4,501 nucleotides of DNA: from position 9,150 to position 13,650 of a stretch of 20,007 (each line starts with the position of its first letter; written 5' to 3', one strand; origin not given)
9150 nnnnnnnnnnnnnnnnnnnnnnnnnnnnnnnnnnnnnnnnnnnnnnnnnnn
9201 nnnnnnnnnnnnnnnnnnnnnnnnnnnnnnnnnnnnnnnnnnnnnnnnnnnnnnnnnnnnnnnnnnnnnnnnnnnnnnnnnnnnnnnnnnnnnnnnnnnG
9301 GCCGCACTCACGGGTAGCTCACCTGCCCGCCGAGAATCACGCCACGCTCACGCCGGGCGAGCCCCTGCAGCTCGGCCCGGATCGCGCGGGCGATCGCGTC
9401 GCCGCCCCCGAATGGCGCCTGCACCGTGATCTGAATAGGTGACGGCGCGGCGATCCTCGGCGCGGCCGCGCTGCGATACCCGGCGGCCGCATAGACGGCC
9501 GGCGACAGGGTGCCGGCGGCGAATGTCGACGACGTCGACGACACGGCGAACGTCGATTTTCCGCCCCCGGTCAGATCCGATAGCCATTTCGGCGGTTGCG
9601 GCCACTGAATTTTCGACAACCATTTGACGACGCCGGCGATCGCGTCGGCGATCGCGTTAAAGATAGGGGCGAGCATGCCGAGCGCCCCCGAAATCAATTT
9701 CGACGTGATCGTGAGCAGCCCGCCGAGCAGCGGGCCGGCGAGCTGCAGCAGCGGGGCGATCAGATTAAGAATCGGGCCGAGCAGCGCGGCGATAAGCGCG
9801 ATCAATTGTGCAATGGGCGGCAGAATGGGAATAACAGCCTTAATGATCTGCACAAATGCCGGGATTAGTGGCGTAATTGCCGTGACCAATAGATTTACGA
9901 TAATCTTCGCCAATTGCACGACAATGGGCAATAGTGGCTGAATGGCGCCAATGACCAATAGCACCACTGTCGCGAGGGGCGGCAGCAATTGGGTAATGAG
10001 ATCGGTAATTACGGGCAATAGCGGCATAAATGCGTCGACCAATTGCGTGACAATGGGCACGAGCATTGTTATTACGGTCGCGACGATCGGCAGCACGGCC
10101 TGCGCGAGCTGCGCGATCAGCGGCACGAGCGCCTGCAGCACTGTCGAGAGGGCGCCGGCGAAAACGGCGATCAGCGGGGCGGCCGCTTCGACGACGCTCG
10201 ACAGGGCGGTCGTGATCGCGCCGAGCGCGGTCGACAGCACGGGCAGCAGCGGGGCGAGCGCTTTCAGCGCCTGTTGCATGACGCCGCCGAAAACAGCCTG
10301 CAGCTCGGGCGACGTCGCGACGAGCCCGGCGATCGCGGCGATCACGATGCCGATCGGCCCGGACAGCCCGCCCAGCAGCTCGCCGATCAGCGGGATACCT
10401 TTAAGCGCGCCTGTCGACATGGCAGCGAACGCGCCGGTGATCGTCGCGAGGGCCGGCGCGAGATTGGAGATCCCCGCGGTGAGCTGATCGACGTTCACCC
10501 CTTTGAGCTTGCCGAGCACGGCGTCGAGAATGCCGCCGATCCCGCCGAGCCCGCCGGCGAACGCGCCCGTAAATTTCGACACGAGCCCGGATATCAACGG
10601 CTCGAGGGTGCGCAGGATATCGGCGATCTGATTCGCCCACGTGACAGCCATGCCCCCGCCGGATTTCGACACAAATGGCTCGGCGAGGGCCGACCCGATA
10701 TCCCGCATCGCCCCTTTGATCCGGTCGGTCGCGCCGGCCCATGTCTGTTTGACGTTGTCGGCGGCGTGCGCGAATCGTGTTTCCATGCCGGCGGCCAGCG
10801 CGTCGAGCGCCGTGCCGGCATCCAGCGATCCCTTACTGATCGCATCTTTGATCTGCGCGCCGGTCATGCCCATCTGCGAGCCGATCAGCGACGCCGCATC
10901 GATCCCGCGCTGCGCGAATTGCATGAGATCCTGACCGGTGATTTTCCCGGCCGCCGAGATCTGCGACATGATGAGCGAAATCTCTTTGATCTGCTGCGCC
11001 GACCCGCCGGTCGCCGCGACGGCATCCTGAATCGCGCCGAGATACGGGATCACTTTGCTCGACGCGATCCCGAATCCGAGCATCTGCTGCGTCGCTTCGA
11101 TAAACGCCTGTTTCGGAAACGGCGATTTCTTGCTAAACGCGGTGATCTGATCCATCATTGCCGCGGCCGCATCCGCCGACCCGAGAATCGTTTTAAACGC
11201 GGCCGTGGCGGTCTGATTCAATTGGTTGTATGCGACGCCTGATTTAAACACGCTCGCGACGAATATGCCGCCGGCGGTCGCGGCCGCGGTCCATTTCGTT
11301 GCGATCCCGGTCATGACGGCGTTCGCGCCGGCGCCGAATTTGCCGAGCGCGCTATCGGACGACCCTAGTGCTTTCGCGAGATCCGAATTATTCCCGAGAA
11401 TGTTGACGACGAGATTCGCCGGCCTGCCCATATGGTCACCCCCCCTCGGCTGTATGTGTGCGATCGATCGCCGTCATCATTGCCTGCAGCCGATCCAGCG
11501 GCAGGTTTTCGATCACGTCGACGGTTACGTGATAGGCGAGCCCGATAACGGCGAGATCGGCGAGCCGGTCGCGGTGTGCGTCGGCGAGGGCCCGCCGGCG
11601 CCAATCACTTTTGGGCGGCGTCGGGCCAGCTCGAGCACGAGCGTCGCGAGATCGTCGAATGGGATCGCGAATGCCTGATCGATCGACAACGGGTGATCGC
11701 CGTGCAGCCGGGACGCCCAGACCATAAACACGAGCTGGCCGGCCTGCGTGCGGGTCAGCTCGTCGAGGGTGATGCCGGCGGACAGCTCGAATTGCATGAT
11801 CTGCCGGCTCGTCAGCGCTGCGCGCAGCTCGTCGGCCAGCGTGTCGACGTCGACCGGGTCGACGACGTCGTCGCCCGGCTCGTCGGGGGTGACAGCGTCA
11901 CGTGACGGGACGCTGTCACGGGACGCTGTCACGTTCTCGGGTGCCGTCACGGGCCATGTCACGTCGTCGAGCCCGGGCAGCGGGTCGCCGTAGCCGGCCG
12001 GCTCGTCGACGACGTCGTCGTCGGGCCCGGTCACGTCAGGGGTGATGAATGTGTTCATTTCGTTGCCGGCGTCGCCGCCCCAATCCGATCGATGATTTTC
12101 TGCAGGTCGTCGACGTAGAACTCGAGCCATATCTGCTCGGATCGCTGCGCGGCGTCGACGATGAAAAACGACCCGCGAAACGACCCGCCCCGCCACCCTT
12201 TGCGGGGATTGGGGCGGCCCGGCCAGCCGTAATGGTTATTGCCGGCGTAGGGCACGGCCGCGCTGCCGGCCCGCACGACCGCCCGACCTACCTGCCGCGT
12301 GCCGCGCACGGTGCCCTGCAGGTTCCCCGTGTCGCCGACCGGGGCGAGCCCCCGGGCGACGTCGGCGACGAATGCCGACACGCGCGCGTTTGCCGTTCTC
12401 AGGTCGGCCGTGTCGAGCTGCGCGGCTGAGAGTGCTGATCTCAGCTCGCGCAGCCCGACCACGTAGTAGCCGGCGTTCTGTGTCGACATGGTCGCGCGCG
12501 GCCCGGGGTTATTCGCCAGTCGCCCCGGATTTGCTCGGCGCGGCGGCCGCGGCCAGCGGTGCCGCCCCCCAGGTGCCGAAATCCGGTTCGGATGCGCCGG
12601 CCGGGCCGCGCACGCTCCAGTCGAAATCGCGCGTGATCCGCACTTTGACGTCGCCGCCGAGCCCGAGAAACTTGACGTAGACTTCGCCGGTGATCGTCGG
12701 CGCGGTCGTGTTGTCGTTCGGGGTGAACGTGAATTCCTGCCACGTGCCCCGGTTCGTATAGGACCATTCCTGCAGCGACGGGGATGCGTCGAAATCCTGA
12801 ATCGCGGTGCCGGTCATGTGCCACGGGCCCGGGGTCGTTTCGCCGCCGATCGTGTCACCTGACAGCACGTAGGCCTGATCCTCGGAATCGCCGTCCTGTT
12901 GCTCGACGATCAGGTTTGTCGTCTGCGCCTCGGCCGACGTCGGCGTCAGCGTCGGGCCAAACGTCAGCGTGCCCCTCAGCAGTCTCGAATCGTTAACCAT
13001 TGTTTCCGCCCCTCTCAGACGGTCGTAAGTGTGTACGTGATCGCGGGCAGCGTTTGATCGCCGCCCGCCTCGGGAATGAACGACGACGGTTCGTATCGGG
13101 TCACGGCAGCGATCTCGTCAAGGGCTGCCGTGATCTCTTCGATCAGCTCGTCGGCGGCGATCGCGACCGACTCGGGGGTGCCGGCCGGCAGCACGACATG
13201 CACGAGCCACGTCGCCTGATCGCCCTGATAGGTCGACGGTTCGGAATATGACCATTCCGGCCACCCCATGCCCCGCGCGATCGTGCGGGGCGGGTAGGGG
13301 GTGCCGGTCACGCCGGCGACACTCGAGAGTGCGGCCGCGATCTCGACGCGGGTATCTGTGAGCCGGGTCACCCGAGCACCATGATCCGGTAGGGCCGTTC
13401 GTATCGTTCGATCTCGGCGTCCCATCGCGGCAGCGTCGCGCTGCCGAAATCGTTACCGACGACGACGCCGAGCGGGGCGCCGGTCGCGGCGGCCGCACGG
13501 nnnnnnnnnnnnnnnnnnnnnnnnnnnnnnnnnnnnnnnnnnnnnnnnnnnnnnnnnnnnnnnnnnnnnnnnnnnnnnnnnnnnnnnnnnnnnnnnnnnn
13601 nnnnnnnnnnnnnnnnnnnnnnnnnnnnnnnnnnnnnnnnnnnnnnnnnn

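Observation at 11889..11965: Out-of-frame 13-nt tandem repeat and family palindrome embedded in the tail-chaperone coding sequence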

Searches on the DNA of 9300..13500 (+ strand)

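Call 11: search_dna_similar(query=window:9300-13500:+, collection=phages, mode=near, max_rows=20)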
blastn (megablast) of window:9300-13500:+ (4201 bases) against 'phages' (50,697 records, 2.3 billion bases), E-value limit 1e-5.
No match.
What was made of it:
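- Tried and rejected: Megablast of 9300-13500 against 50,697 phage records: no match (call 11).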

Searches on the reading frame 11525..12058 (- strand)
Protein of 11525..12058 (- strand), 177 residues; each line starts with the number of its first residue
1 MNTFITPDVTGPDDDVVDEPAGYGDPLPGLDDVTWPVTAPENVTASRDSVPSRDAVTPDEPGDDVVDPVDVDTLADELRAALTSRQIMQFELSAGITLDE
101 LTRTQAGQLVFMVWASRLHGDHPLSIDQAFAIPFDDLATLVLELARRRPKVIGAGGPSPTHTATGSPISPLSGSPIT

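Call 12: search_protein_families(library=phrogs, proteins=[window:11525-12058:-], max_evalue=0.01)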
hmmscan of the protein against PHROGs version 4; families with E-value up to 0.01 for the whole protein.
window:11525-12058:- (177 aa): 0 families

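Call 17: find_encoding_contigs(protein=window:11525-12058:-, flank=10000, max_places=10)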
Protein window:11525-12058:- (177 aa): 2 contigs read that carry it; 2 places shown.
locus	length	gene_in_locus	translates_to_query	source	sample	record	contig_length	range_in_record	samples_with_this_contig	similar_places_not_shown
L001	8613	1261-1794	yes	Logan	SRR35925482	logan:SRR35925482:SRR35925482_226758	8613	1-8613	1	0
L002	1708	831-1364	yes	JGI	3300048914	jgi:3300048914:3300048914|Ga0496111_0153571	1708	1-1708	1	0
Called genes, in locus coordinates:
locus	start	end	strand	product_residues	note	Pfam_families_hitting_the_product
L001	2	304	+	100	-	?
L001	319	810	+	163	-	-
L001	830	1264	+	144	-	-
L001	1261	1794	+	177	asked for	-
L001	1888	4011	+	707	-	PF20155:TMP_3, PF04513:Baculo_PEP_C (faint)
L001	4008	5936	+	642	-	-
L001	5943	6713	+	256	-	-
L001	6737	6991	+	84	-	-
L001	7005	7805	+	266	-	PF01551:Peptidase_M23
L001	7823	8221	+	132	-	-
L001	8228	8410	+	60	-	-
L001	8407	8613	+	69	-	?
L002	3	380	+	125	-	?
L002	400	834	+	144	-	-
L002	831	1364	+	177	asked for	-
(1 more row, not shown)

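Call 18: find_homologous_proteins(query=window:11525-12058:-)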
Query window:11525-12058:- (177 aa): 2 proteins with E <= 0.001 among 886 candidates.
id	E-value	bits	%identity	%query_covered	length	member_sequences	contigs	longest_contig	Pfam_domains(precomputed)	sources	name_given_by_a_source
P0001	1.4e-109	381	100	100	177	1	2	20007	-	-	-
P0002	1.5e-31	127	64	63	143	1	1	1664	-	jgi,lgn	jgi:hypothetical protein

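Call 20: find_encoding_contigs(protein=P0002, flank=10000)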
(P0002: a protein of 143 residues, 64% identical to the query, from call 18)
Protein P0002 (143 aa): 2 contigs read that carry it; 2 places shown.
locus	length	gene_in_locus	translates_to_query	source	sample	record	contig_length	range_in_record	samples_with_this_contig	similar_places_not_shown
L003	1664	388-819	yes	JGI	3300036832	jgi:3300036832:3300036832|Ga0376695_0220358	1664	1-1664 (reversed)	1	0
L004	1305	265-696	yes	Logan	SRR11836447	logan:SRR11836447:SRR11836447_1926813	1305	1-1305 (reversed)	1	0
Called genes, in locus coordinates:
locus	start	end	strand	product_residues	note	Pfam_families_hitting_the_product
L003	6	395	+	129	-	-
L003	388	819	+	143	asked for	-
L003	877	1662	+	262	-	?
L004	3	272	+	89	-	?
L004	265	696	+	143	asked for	-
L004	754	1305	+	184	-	?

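Call 26: search_protein_families(library=pfam, proteins=[window:11525-12058:-], max_evalue=0.01)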
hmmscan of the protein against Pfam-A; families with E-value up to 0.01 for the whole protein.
window:11525-12058:- (177 aa): 0 families

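Call 40: search_protein_representatives(protein=window:11525-12058:-)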
Query: 177 residues. Proteins with E-value up to 0.001 (for the whole library): 8; up to 1e-10: 6; up to 1e-30: 2. The best 8 are listed.
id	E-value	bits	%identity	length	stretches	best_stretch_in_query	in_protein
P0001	4.5e-110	381.4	100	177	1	1-177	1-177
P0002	4.6e-32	127.3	62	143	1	57-173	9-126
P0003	2.8e-30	121.5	55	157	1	55-176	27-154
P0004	4.2e-29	117.7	57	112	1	60-165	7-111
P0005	1.0e-26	110.0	50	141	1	50-177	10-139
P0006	3.2e-19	85.5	43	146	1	56-173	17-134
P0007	9.0e-06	41.7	37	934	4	6-46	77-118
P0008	6.7e-05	38.9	34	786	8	15-54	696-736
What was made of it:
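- On Tail assembly chaperone G/GT with programmed -1 frameshift: Only 5 homologues were found among 1.8 billion representative sequences (call 40).
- Tried and rejected: Exhaustive HMMER search: five homologues, none with the segment (calls 18, 40).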

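Call 95: predict_structure(alignment_id=A4)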
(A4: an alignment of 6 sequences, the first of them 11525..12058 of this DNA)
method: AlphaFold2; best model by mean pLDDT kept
length: 177 residues; sequences in the alignment: 6
mean_pLDDT: 67.3   pTM: 0.45
mean pLDDT of the five models: 67.3, 64.8, 63.6, 61.2, 57.6
residues with pLDDT >= 90: 31; 70-90: 47; 50-70: 50; < 50: 49
segments of 3 or more residues with pLDDT < 50: 17-19, 29-31, 61-65, 152-161, 163-167, 169-171
pLDDT, mean of each block of 10 residues (from residue 1): 51 52 48 52 51 52 55 86 91 90 89 88 86 92 78 45 48 50
secondary structure, 60 per line:
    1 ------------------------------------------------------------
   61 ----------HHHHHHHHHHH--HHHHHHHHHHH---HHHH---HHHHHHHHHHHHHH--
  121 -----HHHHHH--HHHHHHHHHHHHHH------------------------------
elements in order: H71-81 H84-94 H98-101 H105-118 H126-131 H134-147
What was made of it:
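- On Tail assembly chaperone G/GT with programmed -1 frameshift: AF2 gives a compact helical domain at residues 71-147 (call 95), which was not compared with known G folds.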

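Call 101: find_encoding_contigs(protein=P0003, flank=10000, max_places=3)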
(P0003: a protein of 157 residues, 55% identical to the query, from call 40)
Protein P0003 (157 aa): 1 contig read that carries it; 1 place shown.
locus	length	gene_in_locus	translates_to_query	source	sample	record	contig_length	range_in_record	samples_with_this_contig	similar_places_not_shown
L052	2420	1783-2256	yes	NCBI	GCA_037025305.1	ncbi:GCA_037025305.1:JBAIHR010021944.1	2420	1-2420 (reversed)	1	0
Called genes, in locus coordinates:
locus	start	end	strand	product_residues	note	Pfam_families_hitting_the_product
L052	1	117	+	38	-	?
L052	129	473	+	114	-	-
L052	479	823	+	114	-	-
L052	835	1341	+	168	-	-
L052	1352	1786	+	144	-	-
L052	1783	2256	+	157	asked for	-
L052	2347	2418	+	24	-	?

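Call 102: find_encoding_contigs(protein=P0006, flank=10000, max_places=3)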
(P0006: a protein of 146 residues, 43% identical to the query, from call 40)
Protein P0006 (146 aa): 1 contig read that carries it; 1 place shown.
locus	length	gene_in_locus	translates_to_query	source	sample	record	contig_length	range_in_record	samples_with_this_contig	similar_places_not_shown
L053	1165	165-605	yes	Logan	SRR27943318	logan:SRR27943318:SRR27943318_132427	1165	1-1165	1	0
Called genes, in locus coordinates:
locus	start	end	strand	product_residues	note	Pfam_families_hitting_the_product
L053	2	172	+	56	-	?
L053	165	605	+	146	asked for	-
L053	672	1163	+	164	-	?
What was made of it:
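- Tried and rejected: Contigs of P0003 and P0006 are too short to show their regulatory regions (calls 101, 102).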
